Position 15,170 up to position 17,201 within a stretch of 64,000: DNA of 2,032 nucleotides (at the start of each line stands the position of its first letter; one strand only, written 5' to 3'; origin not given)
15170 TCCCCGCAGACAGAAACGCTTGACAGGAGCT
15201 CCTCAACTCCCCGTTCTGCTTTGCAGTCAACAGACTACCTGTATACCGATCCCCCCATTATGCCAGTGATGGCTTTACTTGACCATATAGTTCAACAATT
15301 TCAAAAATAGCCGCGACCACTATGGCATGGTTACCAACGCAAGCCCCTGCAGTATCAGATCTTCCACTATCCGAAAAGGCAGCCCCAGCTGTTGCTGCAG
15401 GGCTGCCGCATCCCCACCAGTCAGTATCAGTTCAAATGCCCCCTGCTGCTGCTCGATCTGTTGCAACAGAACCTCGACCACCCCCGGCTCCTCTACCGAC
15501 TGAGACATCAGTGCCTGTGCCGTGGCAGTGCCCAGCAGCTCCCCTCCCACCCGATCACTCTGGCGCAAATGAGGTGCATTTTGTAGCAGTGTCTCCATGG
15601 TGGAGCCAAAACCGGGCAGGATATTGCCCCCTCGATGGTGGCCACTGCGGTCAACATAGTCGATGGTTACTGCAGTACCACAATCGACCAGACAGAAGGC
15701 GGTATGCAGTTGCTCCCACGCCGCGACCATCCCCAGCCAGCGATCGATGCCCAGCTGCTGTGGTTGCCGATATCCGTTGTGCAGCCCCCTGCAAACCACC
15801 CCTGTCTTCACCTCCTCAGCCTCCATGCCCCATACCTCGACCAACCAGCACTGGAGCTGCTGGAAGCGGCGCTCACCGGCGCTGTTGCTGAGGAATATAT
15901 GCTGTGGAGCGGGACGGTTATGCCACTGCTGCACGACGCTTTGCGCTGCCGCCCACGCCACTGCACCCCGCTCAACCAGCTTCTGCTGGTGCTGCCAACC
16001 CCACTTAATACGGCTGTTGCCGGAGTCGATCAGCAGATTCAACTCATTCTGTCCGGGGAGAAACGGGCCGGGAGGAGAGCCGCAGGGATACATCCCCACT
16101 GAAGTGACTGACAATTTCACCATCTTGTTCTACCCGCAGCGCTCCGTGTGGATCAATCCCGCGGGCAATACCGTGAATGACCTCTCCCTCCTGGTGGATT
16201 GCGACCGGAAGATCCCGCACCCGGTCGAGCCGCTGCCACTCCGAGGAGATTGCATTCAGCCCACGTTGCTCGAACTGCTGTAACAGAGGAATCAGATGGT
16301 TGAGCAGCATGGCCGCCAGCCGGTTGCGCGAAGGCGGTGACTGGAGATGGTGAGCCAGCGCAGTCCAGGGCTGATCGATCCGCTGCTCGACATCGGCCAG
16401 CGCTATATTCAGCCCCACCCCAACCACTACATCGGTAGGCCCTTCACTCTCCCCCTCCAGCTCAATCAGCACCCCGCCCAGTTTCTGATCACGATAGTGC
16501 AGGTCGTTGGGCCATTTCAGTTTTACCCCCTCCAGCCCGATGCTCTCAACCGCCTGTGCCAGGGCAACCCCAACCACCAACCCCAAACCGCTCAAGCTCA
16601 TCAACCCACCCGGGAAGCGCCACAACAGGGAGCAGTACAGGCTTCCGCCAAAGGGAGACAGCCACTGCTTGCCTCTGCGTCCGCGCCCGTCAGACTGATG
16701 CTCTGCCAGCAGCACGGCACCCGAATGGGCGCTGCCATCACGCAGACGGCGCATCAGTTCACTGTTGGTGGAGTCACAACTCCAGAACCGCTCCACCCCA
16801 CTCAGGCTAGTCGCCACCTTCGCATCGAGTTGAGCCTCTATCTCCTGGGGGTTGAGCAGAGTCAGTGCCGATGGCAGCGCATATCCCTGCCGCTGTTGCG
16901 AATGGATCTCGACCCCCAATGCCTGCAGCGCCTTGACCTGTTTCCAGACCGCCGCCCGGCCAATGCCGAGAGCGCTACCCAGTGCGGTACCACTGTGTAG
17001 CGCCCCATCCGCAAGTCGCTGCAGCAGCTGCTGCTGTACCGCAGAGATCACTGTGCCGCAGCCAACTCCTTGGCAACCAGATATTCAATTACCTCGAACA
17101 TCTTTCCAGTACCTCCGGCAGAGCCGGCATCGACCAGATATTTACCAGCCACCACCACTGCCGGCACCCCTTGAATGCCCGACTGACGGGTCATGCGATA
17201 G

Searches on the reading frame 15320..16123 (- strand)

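Call 57: search_protein_families(library=pfam, proteins=[window:15320-16123:-], max_evalue=0.00001)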
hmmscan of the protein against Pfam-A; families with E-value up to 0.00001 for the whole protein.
window:15320-16123:- (267 aa): 1 family
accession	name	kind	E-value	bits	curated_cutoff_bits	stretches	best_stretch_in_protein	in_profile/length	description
PF03309.20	Pan_kinase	-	2.9e-36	125.7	24.7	1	30-207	2-189/205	Type III pantothenate kinase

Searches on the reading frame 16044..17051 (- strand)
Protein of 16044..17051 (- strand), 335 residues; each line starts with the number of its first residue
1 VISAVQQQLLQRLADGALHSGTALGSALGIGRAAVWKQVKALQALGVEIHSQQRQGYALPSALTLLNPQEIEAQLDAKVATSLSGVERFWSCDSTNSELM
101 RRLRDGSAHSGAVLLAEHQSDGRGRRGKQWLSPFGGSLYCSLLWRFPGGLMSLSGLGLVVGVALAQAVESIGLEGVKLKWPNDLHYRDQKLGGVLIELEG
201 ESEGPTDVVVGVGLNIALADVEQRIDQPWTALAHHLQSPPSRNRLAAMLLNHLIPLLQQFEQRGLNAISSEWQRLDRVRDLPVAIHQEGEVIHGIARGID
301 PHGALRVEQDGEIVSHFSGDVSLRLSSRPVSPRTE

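Call 57: search_protein_families(library=pfam, proteins=[window:16044-17051:-], max_evalue=0.00001)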
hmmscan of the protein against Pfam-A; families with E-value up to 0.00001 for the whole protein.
window:16044-17051:- (335 aa): 4 families
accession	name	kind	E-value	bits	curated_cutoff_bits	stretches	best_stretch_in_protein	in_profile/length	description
PF03099.24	BPL_LplA_LipB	-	8.2e-18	65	21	1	93-215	6-133/133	Biotin/lipoate A/B protein ligase family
PF08279.18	HTH_11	-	6.7e-10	39.1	25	1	6-57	2-54/55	HTH domain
PF02237.23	BPL_C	-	9.7e-10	38.7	21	1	282-324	5-48/48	Biotin protein ligase C terminal domain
PF16917.10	BPL_LplA_LipB_2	-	3.3e-07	30.5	27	1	159-273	63-182/183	Biotin/lipoate A/B protein ligase family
